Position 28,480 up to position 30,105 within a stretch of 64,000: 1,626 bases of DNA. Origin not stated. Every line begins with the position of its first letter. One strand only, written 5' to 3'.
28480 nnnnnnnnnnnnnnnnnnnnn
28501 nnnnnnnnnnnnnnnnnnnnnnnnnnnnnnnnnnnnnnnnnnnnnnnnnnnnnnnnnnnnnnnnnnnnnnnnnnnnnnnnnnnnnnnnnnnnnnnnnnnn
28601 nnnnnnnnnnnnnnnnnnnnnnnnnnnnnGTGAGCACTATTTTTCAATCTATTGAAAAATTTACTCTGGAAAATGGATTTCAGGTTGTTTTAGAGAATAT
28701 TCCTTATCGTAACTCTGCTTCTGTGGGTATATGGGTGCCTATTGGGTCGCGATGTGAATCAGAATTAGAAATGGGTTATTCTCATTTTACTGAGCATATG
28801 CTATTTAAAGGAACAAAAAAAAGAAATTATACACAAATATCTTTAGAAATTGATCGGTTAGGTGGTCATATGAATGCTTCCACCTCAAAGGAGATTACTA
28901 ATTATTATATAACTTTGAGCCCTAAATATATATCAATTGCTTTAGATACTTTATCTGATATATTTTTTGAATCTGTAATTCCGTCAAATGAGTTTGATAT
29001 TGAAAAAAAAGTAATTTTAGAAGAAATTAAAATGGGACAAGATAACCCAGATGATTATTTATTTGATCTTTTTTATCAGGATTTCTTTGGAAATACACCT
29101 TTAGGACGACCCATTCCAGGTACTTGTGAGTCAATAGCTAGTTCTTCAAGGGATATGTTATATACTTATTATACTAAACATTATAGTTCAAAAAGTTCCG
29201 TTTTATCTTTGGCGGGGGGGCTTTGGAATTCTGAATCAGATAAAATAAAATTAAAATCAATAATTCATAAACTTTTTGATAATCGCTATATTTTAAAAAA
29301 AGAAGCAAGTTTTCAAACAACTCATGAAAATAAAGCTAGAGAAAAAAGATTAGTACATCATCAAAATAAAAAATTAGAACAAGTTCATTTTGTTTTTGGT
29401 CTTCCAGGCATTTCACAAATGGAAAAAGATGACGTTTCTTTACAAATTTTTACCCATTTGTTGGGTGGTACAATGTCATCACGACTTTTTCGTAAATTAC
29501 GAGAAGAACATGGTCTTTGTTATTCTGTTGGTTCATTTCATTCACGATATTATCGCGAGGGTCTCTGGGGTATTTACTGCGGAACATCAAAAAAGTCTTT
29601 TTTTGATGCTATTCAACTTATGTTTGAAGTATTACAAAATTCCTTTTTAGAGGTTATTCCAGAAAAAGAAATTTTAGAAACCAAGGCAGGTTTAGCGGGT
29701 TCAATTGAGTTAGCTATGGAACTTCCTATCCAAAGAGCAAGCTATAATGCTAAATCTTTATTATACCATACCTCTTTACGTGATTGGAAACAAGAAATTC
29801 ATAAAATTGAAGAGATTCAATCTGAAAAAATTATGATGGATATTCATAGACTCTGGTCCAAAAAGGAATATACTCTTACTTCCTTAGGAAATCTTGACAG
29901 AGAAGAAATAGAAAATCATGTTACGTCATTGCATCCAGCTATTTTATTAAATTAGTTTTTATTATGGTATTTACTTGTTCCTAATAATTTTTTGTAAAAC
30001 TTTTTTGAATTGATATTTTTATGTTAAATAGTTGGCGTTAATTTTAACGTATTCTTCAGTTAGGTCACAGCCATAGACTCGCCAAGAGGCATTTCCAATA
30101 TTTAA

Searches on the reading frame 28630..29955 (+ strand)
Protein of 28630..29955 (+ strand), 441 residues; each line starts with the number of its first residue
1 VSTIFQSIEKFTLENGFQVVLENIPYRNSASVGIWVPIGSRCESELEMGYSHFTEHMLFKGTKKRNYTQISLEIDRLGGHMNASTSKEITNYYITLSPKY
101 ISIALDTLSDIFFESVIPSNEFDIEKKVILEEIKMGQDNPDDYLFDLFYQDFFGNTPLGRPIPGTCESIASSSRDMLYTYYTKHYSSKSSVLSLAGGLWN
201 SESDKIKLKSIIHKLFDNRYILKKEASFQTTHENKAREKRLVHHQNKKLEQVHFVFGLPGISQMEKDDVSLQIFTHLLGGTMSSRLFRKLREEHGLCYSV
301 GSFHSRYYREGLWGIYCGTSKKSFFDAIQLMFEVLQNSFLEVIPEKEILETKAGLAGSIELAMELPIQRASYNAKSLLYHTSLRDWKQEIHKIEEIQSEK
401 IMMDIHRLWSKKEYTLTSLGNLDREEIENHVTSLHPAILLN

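Call 41: search_protein_families(library=pfam, proteins=[window:28630-29955:+], max_evalue=0.00001)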
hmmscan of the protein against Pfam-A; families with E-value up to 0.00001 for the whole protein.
window:28630-29955:+ (441 aa): 2 families
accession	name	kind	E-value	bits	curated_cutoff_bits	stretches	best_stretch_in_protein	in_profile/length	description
PF00675.25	Peptidase_M16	-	1.4e-37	129.4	22.3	1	19-164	2-147/149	Insulinase (Peptidase family M16)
PF05193.26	Peptidase_M16_C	-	9.2e-30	104.3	23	1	173-355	3-181/181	Peptidase M16 inactive domain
